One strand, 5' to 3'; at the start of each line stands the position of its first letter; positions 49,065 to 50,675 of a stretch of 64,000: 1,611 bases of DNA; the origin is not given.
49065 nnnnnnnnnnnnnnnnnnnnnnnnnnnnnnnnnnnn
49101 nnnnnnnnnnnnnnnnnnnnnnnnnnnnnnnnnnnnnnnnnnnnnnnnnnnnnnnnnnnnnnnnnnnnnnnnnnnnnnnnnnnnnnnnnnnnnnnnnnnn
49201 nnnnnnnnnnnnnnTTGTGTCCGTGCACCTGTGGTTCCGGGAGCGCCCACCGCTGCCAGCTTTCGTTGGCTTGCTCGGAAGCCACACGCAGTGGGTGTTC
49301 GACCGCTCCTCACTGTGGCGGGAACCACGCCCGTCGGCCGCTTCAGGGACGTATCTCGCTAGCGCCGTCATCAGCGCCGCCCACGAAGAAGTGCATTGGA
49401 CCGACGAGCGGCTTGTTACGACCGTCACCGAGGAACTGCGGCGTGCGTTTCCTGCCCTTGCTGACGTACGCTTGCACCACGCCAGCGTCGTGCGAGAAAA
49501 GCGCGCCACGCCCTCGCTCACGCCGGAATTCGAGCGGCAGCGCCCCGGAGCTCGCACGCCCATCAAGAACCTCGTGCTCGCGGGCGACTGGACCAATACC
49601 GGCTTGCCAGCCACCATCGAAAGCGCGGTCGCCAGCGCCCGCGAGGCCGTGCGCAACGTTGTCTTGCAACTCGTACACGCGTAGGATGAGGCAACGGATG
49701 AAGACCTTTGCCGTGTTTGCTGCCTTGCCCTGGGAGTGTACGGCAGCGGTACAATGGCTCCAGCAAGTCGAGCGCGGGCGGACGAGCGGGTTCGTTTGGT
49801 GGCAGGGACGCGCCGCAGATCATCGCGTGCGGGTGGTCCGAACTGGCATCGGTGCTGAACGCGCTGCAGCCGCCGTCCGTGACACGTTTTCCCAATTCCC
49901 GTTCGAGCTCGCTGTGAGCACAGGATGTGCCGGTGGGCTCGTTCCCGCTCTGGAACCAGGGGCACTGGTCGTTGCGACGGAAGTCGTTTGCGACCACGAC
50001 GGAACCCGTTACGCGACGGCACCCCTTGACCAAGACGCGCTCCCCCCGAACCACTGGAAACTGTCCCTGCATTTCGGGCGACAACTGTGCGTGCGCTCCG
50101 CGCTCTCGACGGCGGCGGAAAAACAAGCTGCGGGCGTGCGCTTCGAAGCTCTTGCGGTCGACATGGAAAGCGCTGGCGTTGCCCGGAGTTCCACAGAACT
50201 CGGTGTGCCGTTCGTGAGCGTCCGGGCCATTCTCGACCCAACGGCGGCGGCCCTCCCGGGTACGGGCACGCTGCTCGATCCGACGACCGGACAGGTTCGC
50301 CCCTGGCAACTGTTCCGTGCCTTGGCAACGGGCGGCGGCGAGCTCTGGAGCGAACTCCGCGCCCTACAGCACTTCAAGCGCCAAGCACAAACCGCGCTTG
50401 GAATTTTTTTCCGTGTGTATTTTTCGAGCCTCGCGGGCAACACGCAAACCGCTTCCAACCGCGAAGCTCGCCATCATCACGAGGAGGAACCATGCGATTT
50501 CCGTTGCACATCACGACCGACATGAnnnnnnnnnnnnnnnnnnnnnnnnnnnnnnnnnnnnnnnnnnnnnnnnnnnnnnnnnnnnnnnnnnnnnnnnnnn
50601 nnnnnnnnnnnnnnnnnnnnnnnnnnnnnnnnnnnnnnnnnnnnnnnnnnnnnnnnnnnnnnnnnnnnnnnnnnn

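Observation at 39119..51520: Lower mevalonate pathway fused to a hopanoid biosynthesis block in one ten-gene plus-strand unit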

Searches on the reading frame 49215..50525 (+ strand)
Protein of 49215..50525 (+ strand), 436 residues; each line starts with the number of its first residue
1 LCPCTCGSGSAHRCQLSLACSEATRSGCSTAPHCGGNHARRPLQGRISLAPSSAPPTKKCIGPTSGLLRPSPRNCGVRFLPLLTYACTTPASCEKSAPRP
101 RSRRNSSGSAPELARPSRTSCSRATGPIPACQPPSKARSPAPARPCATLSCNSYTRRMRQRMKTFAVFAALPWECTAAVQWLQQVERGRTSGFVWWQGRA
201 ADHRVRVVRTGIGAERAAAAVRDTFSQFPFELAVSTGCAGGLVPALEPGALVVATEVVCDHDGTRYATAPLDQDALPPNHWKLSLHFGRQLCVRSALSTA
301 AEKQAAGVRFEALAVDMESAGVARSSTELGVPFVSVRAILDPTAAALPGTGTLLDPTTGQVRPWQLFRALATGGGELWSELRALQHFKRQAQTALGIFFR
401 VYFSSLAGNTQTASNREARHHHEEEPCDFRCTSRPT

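Call 3: search_protein_families(library=pfam, proteins=[window:49215-50525:+])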
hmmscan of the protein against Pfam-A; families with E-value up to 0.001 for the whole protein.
window:49215-50525:+ (436 aa): 1 family
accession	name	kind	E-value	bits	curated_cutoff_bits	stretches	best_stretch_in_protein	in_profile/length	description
PF01048.26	PNP_UDP_1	-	4.8e-24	85.5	25.1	1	165-345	2-202/233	Phosphorylase superfamily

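Call 4: search_protein_families(library=ncbifam, proteins=[window:49215-50525:+], max_evalue=0.00001)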
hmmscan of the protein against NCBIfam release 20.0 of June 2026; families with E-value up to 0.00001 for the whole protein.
window:49215-50525:+ (436 aa): 9 families
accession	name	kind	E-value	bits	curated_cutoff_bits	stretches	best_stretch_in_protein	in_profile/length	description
TIGR03468.1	HpnG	hypoth_equivalog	4.2e-32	111.4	187.1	1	200-395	17-206/212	hopanoid-associated phosphorylase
NF004079.0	PRK05584.1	equivalog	2.3e-20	73.1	169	2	164-262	2-99/232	5'-methylthioadenosine/adenosylhomocysteine nucleosidase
NF005476.0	PRK07077.1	equivalog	2.8e-19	69.4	215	1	219-376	43-206/243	phosphorylase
TIGR03664.1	fut_nucase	equivalog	6.7e-19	68.5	124.7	2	196-264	28-96/228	futalosine hydrolase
NF006087.0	PRK08236.1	equivalog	3.4e-13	49.8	213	1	197-263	22-90/219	futalosine hydrolase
TIGR01704.1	MTA_SAH-Nsdase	equivalog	4.4e-09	36.2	73.8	0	197-262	34-98/229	5'-methylthioadenosine/S-adenosylhomocysteine nucleosidase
TIGR01718.1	Uridine-psphlse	equivalog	1.6e-07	30.9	280.3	1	178-277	28-125/245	uridine phosphorylase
NF011286.0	PRK14697.1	equivalog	5.7e-07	29.3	260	1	185-263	24-101/233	bifunctional 5'-methylthioadenosine/S-adenosylhomocysteine nucleosidase/phosphatase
NF005213.0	PRK06698.1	equivalog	4.8e-06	25.6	768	1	182-264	21-102/459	bifunctional 5'-methylthioadenosine/S-adenosylhomocysteine nucleosidase/phosphatase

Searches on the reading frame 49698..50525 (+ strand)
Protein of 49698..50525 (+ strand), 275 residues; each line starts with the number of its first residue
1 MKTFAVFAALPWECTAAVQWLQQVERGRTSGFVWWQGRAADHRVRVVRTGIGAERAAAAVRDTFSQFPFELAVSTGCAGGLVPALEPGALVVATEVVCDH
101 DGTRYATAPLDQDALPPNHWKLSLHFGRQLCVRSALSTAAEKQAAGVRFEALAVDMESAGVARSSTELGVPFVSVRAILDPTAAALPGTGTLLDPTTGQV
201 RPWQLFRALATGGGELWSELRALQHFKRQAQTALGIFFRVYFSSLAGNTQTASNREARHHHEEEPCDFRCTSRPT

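Call 75: search_solved_structures(query=window:49698-50525:+, max_evalue=0.001)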
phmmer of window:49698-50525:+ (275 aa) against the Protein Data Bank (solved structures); distinct sequences matched with E-value up to 0.001: 25.
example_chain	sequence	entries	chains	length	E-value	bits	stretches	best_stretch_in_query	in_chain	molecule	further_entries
4qez_B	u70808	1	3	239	3.3e-11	46.4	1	4-101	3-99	5'-methylthioadenosine/S-adenosylhomocysteine nucleosidase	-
3eei_A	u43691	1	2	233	5.8e-11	45.6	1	1-181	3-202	5-methylthioadenosine nucleosidase/S-adenosylhomocysteine nucleosidase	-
5dk6_A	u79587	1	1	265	2.7e-10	43.4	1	13-101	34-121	5'-methylthioadenosine/S-adenosylhomocysteine nucleosidase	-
3dp9_A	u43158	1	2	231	2.7e-10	43.4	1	6-102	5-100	MTA/SAH nucleosidase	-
1zos_A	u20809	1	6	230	3.2e-10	43.1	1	5-180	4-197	5'-methylthioadenosine / S-adenosylhomocysteine nucleosidase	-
4wkb_A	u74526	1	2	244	3.3e-10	43.1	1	6-102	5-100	5'-methylthioadenosine/S-adenosylhomocysteine nucleosidase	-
4x24_A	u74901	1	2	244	7.7e-10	41.9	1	6-102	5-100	5'-methylthioadenosine/S-adenosylhomocysteine nucleosidase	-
3mms_A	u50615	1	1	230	2.4e-09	40.3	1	5-180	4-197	5'-methylthioadenosine / S-adenosylhomocysteine nucleosidase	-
4g41_A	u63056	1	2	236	5.3e-09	39.1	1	5-107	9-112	MTA/SAH nucleosidase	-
5b7n_A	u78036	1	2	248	1.8e-08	37.4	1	15-120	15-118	MTA/SAH nucleosidase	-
5b7g_A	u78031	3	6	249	1.8e-08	37.4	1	13-120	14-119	MTA/SAH nucleosidase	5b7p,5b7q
3bl6_A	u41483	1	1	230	2.2e-08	37.1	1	6-180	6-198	5'-methylthioadenosine nucleosidase/S-adenosylhomocysteine nucleosidase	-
4gmh_A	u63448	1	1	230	2.2e-08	37.1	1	6-181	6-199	5'-methylthioadenosine/S-adenosylhomocysteine nucleosidase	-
3o4v_A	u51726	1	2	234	3e-07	33.4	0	28-101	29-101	MTA/SAH nucleosidase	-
1jys_A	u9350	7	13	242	3.4e-07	33.2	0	28-101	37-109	MTA/SAH nucleosidase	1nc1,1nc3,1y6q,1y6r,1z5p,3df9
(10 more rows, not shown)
